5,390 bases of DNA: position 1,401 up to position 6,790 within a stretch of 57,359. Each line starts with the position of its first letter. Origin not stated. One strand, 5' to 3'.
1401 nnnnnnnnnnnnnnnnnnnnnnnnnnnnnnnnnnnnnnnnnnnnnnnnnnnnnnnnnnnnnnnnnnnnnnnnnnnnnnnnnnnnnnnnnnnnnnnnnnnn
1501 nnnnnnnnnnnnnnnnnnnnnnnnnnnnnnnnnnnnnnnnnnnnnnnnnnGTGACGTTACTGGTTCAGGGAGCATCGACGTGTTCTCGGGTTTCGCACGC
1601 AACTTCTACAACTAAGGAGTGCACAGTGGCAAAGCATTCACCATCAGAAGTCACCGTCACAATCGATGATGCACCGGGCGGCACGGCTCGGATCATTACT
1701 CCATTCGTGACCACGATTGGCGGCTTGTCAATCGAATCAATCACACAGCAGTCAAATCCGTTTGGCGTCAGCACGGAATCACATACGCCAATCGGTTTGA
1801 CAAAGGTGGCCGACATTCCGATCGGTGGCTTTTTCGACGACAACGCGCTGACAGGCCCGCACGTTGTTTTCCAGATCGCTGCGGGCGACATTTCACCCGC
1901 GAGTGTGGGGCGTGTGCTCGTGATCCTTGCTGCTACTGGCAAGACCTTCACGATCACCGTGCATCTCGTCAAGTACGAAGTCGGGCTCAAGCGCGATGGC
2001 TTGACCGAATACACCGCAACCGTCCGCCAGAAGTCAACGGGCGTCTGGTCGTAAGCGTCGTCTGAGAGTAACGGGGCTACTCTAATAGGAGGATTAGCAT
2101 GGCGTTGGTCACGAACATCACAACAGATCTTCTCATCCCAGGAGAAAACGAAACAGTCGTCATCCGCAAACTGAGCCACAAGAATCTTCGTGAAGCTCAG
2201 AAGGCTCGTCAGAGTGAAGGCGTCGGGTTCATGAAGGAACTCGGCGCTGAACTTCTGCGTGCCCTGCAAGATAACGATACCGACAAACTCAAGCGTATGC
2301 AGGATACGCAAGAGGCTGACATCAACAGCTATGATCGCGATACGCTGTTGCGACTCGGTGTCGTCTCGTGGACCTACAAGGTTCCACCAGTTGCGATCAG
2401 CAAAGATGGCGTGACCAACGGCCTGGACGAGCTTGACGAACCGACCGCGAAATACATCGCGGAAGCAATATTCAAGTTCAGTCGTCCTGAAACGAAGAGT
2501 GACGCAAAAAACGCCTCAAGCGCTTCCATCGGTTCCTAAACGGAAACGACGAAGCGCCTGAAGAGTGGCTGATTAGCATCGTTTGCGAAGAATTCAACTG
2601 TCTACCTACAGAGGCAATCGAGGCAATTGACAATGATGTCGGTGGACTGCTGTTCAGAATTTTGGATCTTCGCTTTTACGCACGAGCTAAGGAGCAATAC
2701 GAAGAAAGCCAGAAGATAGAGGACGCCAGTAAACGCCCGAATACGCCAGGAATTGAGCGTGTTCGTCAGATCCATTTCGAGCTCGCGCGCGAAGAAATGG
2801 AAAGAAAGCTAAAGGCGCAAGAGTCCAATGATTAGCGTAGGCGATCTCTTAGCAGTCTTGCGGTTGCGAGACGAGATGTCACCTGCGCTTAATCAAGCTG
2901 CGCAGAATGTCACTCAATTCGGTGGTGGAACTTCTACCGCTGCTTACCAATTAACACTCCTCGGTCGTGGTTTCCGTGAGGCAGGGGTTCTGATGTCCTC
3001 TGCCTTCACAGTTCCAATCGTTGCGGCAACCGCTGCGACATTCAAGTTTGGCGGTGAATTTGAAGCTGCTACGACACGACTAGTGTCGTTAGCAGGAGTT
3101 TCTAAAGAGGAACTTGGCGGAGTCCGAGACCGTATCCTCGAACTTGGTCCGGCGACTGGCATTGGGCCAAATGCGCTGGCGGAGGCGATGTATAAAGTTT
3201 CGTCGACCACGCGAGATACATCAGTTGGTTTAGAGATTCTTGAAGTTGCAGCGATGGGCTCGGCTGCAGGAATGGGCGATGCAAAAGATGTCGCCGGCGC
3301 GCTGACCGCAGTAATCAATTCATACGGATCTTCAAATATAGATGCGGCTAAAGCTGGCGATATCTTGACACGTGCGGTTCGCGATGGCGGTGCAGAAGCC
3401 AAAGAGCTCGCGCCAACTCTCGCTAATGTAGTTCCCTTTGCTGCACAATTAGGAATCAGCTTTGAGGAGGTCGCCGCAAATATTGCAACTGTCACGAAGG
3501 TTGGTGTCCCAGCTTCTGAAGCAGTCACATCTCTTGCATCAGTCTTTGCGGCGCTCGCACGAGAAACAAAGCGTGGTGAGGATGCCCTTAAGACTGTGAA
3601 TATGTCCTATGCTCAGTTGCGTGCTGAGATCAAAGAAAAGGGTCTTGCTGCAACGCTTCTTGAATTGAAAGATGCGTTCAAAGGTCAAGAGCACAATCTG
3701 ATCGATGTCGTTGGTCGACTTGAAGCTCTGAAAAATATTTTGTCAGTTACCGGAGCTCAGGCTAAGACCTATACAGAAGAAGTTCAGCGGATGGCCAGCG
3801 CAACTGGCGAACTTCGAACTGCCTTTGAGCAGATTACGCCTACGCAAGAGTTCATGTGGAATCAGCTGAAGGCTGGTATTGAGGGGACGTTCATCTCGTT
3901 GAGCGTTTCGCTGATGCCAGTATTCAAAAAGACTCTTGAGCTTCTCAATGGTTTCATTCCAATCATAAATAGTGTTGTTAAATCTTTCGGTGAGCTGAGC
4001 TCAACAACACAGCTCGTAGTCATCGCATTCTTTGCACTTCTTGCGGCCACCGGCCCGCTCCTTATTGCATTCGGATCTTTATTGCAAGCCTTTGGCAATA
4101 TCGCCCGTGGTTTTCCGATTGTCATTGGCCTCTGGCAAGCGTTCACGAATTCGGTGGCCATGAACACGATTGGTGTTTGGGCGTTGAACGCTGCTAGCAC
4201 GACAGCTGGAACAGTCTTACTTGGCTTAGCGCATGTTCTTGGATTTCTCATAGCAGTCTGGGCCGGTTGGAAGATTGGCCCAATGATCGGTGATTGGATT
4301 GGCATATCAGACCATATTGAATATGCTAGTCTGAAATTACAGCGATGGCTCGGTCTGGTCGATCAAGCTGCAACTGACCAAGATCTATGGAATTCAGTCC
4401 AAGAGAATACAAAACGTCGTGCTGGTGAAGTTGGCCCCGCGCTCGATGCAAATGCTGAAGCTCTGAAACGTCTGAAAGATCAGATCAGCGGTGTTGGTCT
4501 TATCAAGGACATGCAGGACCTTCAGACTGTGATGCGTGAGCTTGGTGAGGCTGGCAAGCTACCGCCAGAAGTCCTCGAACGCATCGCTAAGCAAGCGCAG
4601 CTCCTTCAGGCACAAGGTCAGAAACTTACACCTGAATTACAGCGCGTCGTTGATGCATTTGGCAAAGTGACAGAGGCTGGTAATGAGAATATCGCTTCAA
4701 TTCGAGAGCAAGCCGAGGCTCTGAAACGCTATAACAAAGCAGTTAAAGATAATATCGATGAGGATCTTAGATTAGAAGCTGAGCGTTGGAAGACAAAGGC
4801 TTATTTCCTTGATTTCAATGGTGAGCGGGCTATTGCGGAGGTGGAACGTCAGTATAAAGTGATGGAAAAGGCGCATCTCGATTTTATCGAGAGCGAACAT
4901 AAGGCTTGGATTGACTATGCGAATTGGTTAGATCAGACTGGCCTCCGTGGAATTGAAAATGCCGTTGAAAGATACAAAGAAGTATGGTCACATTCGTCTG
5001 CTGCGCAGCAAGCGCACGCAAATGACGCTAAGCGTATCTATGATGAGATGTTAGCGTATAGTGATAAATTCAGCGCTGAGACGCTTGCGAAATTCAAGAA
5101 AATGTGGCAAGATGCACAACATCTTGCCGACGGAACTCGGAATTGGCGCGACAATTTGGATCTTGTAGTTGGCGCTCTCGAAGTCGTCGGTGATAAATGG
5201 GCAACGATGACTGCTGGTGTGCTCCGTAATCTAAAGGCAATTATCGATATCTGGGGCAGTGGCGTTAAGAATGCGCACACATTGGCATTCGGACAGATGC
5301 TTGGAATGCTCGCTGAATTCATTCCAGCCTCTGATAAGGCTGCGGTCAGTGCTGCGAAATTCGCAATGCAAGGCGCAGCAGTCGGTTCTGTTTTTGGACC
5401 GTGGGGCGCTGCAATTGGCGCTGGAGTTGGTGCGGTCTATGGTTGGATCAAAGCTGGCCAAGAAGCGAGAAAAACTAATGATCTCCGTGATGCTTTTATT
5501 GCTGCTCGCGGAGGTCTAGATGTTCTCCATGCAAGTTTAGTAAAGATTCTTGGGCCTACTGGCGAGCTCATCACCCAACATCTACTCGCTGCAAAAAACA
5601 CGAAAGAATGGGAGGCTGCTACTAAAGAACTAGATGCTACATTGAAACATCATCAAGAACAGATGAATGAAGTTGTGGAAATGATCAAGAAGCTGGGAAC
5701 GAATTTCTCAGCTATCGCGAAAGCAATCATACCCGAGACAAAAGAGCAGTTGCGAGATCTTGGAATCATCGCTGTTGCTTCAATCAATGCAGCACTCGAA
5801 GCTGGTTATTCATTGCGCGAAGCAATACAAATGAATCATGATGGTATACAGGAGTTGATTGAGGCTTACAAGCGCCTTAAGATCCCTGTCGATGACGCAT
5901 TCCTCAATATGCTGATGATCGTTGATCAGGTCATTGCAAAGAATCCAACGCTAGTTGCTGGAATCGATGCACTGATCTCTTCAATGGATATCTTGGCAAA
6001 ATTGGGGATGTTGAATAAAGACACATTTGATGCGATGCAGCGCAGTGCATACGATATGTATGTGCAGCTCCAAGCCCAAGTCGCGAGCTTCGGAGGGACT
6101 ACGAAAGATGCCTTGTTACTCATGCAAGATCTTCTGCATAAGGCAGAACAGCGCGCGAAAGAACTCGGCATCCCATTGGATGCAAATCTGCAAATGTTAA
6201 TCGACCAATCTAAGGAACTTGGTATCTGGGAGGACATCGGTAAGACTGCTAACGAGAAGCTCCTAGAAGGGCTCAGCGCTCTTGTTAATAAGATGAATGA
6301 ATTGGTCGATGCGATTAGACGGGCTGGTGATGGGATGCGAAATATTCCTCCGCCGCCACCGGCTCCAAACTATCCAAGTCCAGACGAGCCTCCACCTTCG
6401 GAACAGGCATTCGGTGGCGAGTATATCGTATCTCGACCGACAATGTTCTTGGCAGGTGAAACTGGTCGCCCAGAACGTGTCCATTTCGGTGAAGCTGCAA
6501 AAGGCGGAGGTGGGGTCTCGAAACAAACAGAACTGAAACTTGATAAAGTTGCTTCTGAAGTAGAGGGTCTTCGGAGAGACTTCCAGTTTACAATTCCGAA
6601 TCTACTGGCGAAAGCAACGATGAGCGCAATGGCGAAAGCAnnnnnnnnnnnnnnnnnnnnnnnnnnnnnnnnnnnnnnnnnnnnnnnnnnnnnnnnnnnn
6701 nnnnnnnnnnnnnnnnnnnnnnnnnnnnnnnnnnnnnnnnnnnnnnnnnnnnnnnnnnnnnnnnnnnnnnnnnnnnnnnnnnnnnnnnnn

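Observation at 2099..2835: Programmed -1 ribosomal frameshift (A_AAA_AAC) producing a G/GT-type tail assembly chaperone fusion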

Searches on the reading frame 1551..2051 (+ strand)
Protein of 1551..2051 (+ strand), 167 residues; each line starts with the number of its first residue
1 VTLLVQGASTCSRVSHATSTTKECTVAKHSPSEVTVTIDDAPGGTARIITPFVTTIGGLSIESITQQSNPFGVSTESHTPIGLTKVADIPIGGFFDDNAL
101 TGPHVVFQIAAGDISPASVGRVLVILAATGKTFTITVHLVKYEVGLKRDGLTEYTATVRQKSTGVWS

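Call 6: search_protein_families(library=pfam, proteins=[window:1551-2051:+], max_evalue=1)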
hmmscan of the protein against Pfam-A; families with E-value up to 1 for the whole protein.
window:1551-2051:+ (167 aa): 0 families

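Call 7: search_protein_families(library=phrogs, proteins=[window:1551-2051:+], max_evalue=1)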
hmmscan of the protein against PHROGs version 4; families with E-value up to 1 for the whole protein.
window:1551-2051:+ (167 aa): 0 families

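Call 46: search_protein_families(library=phrogs, proteins=[window:1626-2051:+], max_evalue=0.01)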
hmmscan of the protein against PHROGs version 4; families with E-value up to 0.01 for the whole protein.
window:1626-2051:+ (142 aa): 0 families

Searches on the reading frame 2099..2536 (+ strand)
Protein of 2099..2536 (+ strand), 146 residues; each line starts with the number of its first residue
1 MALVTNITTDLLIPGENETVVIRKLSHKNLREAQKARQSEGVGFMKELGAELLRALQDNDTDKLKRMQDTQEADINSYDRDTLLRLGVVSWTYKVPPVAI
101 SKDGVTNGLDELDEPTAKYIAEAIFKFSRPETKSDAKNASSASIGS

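Call 6: search_protein_families(library=pfam, proteins=[window:2099-2536:+], max_evalue=1)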
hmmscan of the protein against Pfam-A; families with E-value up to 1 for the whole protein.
window:2099-2536:+ (146 aa): 0 families

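Call 7: search_protein_families(library=phrogs, proteins=[window:2099-2536:+], max_evalue=1)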
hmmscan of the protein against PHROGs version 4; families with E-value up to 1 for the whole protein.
window:2099-2536:+ (146 aa): 0 families

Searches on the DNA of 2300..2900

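Call 44: search_rna_families(source=window, start=2300, end=2900, threshold=evalue, max_evalue=10)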
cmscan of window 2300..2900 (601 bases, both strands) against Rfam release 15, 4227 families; matches with E-value up to 10: 2.
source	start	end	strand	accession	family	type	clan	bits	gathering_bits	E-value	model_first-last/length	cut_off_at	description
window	2769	2804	-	RF01338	CRISPR-DR25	Gene; CRISPR;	CL00014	15.2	36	6.8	1-25/25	no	CRISPR RNA direct repeat element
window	2705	2747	+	RF03001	leuA-Halobacteria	Cis-reg;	-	12.2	47.9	8.2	1-53/53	no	leuA-Halobacteria RNA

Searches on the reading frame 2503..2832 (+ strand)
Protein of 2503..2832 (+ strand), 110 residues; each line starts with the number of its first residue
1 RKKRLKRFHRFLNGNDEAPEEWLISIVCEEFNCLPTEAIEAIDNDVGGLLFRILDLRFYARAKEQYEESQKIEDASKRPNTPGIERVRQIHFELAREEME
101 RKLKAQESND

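Call 6: search_protein_families(library=pfam, proteins=[window:2503-2832:+], max_evalue=1)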
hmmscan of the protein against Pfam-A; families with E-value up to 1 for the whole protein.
window:2503-2832:+ (110 aa): 0 families

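Call 7: search_protein_families(library=phrogs, proteins=[window:2503-2832:+], max_evalue=1)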
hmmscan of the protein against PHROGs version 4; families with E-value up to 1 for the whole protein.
window:2503-2832:+ (110 aa): 1 family
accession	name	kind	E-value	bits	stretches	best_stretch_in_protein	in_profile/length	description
phrog_1561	-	unknown function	0.098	13.9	1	36-80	45-89/93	-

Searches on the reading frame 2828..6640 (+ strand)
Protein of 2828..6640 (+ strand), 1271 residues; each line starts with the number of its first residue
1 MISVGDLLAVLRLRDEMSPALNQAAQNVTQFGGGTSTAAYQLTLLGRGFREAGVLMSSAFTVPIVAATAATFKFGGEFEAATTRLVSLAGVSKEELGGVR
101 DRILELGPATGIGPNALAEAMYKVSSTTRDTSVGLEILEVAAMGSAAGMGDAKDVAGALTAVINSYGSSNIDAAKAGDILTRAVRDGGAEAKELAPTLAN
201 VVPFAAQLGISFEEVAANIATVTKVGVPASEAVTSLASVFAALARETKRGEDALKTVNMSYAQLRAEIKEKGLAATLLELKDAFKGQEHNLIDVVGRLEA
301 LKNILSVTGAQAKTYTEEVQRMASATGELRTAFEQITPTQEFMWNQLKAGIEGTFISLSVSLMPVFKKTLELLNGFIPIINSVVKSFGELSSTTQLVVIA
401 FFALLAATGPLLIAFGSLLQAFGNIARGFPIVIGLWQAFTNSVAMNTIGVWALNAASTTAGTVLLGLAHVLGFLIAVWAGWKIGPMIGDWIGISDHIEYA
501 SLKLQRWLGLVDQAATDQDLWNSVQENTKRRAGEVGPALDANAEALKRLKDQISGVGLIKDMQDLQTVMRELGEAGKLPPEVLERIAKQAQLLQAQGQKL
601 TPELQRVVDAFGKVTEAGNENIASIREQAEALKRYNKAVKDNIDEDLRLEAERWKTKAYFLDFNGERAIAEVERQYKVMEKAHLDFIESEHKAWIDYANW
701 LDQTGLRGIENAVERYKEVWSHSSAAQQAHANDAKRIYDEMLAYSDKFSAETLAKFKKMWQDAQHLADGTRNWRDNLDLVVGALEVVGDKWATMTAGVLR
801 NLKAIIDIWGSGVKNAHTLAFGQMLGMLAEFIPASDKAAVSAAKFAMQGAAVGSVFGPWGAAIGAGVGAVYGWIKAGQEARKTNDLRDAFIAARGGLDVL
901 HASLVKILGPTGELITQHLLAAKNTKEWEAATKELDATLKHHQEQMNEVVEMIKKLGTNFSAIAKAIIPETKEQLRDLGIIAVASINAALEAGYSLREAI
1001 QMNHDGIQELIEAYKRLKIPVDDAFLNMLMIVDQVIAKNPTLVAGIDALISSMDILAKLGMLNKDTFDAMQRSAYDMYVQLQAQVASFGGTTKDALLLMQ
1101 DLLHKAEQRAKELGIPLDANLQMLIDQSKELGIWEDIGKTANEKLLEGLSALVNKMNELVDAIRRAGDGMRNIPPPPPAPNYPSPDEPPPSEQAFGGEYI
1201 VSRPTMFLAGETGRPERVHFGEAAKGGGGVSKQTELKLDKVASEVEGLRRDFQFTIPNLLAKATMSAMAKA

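Call 6: search_protein_families(library=pfam, proteins=[window:2828-6640:+], max_evalue=1)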
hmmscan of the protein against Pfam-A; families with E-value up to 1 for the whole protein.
window:2828-6640:+ (1271 aa): 5 families
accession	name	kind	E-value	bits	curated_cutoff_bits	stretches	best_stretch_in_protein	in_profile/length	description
PF10145.14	PhageMin_Tail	-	5.5e-28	98.6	33.2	1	101-287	2-187/201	Phage-related minor tail protein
PF13535.11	ATP-grasp_4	-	0.055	13.5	27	0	907-950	6-50/160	ATP-grasp domain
PF11559.13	ADIP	-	0.18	12.3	34.3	1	239-349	39-147/151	Afadin- and alpha -actinin-Binding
PF10157.14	BORCS6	-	0.19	12.3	35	0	579-615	5-41/101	BLOC-1-related complex sub-unit 6 C-terminal helix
PF06103.16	DUF948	-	0.29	11.8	37.2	0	923-963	47-87/89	Bacterial protein of unknown function (DUF948)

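Call 7: search_protein_families(library=phrogs, proteins=[window:2828-6640:+], max_evalue=1)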
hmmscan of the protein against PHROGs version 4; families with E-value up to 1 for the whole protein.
window:2828-6640:+ (1271 aa): 28 families (the best 25 are shown)
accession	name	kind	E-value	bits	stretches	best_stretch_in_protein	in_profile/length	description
phrog_991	-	tail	1.5e-49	169.6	1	9-641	217-760/1966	tail length tape measure protein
phrog_1533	-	tail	3.9e-49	168.2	2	17-554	201-726/1688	tail length tape measure protein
phrog_23013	-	tail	1.7e-35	123.1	1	53-497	114-538/1379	tail length tape measure protein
phrog_1272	-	tail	1.2e-34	120.3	2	23-649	222-800/1606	tail length tape measure protein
phrog_4704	-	tail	2.7e-33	116.6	1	16-423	160-560/625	tail length tape measure protein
phrog_1293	-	tail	2.1e-31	109.7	1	19-765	133-895/1424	tail length tape measure protein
phrog_167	-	tail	2.4e-30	106.1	2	15-816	232-984/1555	tail length tape measure protein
phrog_28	-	tail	7e-29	102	1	21-669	216-828/1228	tail length tape measure protein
phrog_9696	-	tail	2.8e-20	72.7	1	15-341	33-345/1415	tail length tape measure protein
phrog_5218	-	unknown function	9.6e-20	71.4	1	15-761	162-969/1599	-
phrog_5493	-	tail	1.1e-17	64.6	1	15-449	14-453/1102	tail length tape measure protein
phrog_14441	-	tail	3.6e-15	57.4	1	6-235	6-238/241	tail length tape measure protein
phrog_2723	-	tail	6.8e-15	55.1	1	60-289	160-399/1578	tail length tape measure protein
phrog_36688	-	tail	1.2e-13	50.5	1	4-393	4-403/1600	tail length tape measure protein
phrog_5448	-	tail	1.1e-12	46.7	2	204-870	430-943/3103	tail length tape measure protein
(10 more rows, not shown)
